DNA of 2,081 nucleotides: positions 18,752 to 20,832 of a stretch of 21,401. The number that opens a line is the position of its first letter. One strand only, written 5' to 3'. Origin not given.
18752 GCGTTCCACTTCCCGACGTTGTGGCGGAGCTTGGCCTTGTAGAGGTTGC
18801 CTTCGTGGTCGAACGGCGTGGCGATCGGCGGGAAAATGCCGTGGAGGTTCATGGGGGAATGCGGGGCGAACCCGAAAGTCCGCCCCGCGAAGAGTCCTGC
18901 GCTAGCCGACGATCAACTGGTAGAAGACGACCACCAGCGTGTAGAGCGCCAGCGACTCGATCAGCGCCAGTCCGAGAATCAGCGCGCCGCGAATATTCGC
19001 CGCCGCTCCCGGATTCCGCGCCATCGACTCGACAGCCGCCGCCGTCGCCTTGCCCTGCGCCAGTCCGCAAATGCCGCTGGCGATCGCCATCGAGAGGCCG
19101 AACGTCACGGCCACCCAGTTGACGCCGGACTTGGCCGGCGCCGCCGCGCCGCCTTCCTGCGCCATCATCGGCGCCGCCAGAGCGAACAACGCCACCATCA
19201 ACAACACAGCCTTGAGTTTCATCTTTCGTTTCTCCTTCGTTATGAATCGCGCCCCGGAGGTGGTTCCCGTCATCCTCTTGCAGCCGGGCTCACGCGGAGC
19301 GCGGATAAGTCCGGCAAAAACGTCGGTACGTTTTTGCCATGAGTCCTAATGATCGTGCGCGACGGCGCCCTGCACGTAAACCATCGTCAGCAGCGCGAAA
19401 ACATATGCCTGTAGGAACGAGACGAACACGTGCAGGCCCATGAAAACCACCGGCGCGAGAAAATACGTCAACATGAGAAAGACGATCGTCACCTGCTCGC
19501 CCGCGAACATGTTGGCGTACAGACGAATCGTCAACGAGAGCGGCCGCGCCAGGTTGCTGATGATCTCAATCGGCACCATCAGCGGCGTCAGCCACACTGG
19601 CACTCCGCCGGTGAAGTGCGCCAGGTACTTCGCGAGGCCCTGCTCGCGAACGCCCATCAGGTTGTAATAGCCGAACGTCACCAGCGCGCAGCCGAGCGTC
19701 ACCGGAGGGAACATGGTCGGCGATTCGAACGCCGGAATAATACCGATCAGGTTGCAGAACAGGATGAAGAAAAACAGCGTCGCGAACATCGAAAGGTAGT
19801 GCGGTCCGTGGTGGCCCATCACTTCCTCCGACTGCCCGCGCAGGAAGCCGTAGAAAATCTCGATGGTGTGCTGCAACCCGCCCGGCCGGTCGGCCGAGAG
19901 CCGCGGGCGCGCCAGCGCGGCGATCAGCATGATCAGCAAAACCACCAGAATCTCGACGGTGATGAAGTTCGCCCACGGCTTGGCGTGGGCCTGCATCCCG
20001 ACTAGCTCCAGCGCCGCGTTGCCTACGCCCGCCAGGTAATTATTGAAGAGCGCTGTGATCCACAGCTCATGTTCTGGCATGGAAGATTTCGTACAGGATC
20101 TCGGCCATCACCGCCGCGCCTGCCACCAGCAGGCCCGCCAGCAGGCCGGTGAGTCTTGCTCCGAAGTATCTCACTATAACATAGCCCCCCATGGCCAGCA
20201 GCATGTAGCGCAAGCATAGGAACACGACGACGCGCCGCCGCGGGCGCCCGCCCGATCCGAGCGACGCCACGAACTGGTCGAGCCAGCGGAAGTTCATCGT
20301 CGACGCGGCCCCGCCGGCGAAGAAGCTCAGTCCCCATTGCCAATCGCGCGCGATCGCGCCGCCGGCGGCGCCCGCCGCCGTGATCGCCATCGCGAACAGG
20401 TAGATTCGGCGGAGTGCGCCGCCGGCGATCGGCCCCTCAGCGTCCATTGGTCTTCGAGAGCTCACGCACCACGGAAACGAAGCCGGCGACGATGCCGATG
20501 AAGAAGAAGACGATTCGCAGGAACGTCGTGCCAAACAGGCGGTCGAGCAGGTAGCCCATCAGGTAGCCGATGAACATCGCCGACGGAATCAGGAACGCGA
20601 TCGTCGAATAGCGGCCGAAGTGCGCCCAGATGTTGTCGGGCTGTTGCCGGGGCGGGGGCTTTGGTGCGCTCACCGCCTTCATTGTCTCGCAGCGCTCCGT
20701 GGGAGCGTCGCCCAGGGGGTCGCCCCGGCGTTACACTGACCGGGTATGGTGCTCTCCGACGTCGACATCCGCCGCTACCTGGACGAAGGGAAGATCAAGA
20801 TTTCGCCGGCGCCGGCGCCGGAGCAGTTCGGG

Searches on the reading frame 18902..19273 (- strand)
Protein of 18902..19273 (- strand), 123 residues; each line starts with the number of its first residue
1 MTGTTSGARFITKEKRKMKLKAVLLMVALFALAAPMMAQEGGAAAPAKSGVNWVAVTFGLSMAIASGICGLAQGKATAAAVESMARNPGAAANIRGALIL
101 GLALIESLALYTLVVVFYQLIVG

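Call 74: search_protein_families(library=pfam, proteins=[window:18902-19273:-], max_evalue=0.01)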
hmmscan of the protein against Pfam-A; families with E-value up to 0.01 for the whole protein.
window:18902-19273:- (123 aa): 1 family
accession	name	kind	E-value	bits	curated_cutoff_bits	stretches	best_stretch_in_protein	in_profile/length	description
PF00137.26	ATP-synt_C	-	2.1e-13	50.7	24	1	59-117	4-58/60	ATP synthase subunit C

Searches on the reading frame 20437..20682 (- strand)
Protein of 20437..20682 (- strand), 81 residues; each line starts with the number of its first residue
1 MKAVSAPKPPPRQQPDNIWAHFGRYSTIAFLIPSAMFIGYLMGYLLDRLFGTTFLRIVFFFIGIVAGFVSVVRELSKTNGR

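Call 74: search_protein_families(library=pfam, proteins=[window:20437-20682:-], max_evalue=0.01)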
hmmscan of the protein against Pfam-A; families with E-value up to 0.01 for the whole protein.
window:20437-20682:- (81 aa): 1 family
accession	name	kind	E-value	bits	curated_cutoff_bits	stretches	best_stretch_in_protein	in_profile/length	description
PF09527.15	ATPase_gene1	-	2e-12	47.4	26.6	1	22-73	1-53/54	Putative F0F1-ATPase subunit Ca2+/Mg2+ transporter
